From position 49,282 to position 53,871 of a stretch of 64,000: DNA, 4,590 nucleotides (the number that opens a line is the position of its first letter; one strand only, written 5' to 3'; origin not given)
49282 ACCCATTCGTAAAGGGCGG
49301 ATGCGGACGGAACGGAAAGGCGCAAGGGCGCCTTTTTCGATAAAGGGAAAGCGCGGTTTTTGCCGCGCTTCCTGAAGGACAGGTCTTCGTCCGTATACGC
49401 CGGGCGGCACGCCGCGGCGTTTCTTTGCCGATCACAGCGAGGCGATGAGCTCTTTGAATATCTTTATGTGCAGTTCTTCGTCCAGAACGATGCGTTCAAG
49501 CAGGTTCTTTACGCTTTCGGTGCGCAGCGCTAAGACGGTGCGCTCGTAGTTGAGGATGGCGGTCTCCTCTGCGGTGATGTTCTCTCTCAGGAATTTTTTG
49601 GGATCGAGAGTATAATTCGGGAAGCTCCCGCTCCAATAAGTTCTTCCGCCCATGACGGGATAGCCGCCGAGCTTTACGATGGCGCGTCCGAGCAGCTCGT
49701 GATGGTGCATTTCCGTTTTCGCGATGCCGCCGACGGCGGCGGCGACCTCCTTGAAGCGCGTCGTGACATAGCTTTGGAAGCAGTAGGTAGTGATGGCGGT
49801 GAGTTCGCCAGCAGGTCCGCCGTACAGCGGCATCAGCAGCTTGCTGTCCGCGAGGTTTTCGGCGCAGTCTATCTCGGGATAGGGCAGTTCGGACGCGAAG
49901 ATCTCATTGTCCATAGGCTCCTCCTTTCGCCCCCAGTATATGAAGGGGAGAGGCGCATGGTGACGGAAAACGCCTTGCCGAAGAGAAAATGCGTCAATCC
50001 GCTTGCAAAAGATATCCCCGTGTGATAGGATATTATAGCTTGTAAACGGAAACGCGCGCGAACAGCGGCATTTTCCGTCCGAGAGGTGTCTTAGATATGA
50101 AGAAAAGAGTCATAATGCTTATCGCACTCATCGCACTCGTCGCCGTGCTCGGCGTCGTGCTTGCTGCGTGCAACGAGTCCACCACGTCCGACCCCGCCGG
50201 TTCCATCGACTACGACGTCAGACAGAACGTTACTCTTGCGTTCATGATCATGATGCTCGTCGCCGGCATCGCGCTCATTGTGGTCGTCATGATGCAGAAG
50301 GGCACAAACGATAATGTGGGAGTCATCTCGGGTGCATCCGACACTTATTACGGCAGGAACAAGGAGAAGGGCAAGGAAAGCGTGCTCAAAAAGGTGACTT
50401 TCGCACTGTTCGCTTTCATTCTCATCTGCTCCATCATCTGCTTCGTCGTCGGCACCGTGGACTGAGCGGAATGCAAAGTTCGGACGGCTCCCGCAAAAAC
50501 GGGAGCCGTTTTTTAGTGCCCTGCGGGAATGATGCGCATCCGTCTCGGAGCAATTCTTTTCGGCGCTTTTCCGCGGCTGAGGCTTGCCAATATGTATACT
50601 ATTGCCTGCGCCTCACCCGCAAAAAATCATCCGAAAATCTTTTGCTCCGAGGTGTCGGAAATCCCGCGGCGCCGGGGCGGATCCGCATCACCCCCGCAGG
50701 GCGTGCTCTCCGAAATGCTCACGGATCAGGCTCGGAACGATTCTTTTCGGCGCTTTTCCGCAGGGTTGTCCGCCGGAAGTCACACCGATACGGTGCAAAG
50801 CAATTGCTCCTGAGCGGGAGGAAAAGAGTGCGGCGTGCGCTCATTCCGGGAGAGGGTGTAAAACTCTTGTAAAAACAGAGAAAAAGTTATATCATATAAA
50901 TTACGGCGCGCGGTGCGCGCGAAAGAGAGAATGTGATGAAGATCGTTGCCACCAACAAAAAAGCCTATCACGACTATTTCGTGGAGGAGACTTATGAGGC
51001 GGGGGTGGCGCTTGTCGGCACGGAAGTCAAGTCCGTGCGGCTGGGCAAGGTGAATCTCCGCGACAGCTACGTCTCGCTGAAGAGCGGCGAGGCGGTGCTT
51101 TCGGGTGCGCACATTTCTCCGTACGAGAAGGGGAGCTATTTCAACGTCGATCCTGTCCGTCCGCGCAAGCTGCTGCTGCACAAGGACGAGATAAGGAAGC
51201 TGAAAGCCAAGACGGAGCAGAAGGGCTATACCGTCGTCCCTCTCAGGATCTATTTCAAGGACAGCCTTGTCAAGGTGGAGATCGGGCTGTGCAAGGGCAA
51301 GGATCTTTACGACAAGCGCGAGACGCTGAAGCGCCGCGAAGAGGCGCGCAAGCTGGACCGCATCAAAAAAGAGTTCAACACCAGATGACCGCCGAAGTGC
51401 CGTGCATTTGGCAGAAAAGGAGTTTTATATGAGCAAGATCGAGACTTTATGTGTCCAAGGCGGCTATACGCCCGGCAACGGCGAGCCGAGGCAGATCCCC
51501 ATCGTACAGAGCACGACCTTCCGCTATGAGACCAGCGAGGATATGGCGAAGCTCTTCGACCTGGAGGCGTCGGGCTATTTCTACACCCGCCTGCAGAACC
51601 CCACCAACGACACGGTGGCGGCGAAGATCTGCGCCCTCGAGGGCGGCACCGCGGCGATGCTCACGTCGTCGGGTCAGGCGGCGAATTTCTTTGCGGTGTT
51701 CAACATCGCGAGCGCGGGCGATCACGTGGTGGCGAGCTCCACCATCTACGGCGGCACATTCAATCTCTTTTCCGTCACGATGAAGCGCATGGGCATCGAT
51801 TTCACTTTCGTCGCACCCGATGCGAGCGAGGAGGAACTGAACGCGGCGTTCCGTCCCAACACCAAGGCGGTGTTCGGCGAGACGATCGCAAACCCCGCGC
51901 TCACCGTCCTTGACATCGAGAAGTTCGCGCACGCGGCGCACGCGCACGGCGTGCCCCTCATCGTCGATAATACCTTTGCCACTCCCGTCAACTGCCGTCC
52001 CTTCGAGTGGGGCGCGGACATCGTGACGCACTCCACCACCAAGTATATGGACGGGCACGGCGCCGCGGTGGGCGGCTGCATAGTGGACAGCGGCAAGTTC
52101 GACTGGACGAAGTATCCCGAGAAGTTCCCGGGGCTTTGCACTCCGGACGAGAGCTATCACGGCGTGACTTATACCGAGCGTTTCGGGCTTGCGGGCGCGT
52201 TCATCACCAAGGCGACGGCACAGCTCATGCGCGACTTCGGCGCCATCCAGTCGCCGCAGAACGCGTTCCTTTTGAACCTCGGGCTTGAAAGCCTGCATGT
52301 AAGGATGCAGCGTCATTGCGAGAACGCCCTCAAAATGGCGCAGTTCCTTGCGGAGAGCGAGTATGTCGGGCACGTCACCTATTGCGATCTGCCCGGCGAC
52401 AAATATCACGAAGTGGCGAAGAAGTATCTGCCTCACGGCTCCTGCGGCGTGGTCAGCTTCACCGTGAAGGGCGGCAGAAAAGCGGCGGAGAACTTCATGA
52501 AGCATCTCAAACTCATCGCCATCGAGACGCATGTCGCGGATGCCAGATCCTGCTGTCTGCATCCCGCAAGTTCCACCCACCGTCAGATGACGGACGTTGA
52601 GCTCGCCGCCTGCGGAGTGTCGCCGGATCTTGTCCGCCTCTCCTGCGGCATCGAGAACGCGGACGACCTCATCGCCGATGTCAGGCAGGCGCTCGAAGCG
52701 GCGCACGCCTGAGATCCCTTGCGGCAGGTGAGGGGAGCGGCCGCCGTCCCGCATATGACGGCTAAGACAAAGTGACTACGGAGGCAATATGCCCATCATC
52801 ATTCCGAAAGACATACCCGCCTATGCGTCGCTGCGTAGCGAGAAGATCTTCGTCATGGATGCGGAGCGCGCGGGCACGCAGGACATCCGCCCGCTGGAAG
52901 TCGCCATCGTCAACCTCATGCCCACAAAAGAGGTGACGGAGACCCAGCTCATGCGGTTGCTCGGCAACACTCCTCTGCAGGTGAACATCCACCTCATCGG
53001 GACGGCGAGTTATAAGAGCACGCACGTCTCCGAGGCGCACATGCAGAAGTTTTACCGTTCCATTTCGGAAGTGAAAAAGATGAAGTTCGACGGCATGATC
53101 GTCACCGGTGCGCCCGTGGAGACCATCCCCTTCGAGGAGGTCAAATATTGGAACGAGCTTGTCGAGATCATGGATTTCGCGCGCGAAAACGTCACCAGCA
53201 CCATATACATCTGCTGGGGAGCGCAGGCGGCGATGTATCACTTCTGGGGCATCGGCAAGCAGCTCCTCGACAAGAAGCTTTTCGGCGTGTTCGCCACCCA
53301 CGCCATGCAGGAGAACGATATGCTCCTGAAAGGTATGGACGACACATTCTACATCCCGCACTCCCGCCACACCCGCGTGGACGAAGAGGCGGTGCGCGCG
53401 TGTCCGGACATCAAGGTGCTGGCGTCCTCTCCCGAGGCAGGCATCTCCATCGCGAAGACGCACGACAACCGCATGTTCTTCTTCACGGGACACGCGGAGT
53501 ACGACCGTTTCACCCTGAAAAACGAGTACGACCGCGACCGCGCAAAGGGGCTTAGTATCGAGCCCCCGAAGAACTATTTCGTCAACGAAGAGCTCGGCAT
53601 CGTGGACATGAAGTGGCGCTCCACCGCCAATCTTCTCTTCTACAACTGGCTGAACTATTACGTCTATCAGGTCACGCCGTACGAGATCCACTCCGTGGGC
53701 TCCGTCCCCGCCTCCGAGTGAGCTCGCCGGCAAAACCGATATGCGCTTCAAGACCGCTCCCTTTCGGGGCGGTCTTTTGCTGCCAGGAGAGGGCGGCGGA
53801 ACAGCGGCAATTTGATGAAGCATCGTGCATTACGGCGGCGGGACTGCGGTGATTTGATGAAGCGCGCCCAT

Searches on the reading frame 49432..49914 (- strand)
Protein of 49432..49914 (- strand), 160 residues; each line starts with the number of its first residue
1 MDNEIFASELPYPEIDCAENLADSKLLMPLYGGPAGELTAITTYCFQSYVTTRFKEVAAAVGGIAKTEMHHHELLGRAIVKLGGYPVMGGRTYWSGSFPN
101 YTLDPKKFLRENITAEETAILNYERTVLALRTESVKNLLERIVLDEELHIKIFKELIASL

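Call 77: search_protein_families(library=pfam, proteins=[window:49432-49914:-], max_evalue=0.0001)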
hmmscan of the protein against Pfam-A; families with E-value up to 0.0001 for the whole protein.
window:49432-49914:- (160 aa): 4 families
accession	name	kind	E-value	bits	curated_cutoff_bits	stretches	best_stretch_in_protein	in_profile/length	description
PF05067.18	Mn_catalase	-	1.7e-09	37.6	27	1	24-82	22-80/284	Manganese containing catalase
PF02915.23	Rubrerythrin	-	2.7e-07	31.5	22.8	1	35-156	8-136/137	Rubrerythrin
PF03232.19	COQ7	-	5.1e-07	29.9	23.5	0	35-82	12-59/169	Ubiquinone biosynthesis protein COQ7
PF00210.30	Ferritin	-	9.9e-06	26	24.5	1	38-158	12-137/142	Ferritin-like domain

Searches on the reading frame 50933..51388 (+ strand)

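Call 77: search_protein_families(library=pfam, proteins=[window:50933-51388:+], max_evalue=0.0001)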
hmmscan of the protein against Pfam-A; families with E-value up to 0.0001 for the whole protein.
window:50933-51388:+ (151 aa): 1 family
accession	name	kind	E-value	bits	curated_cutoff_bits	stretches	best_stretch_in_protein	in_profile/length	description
PF01668.23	SmpB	-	4.2e-62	208.8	27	1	5-146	1-142/143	SmpB protein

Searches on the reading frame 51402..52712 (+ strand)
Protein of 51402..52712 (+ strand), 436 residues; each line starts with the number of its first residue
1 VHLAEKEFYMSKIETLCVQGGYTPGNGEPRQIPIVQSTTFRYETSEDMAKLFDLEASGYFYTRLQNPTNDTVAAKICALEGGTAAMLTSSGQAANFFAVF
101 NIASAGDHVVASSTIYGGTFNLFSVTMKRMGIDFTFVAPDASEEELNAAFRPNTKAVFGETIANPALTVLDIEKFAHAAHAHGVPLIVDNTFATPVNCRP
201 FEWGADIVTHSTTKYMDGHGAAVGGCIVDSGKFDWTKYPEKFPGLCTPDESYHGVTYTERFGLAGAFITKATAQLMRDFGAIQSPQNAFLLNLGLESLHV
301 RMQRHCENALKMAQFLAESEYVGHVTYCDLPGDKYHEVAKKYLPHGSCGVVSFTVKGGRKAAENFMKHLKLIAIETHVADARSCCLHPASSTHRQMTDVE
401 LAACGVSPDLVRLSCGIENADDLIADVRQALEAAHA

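Call 77: search_protein_families(library=pfam, proteins=[window:51402-52712:+], max_evalue=0.0001)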
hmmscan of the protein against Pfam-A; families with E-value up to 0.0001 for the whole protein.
window:51402-52712:+ (436 aa): 1 family
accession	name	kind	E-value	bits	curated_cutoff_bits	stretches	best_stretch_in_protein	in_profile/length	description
PF01053.26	Cys_Met_Meta_PP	-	1.7e-122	409.1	27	1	14-432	1-381/381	Cys/Met metabolism PLP-dependent enzyme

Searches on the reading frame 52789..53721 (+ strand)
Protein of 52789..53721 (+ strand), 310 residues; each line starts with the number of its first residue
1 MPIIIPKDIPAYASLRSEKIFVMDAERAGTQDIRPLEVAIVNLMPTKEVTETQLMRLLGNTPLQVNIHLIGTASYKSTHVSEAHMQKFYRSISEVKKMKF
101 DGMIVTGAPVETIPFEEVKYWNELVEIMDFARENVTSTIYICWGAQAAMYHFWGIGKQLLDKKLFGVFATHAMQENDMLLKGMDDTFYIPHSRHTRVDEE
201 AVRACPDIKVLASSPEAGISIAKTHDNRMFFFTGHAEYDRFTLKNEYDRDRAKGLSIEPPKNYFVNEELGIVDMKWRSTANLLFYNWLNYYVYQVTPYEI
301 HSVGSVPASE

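Call 77: search_protein_families(library=pfam, proteins=[window:52789-53721:+], max_evalue=0.0001)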
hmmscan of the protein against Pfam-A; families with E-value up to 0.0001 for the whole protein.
window:52789-53721:+ (310 aa): 1 family
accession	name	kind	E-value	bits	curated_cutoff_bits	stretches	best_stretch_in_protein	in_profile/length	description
PF04204.22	HTS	-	3.1e-128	427.4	27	1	2-298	1-298/298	Homoserine O-succinyltransferase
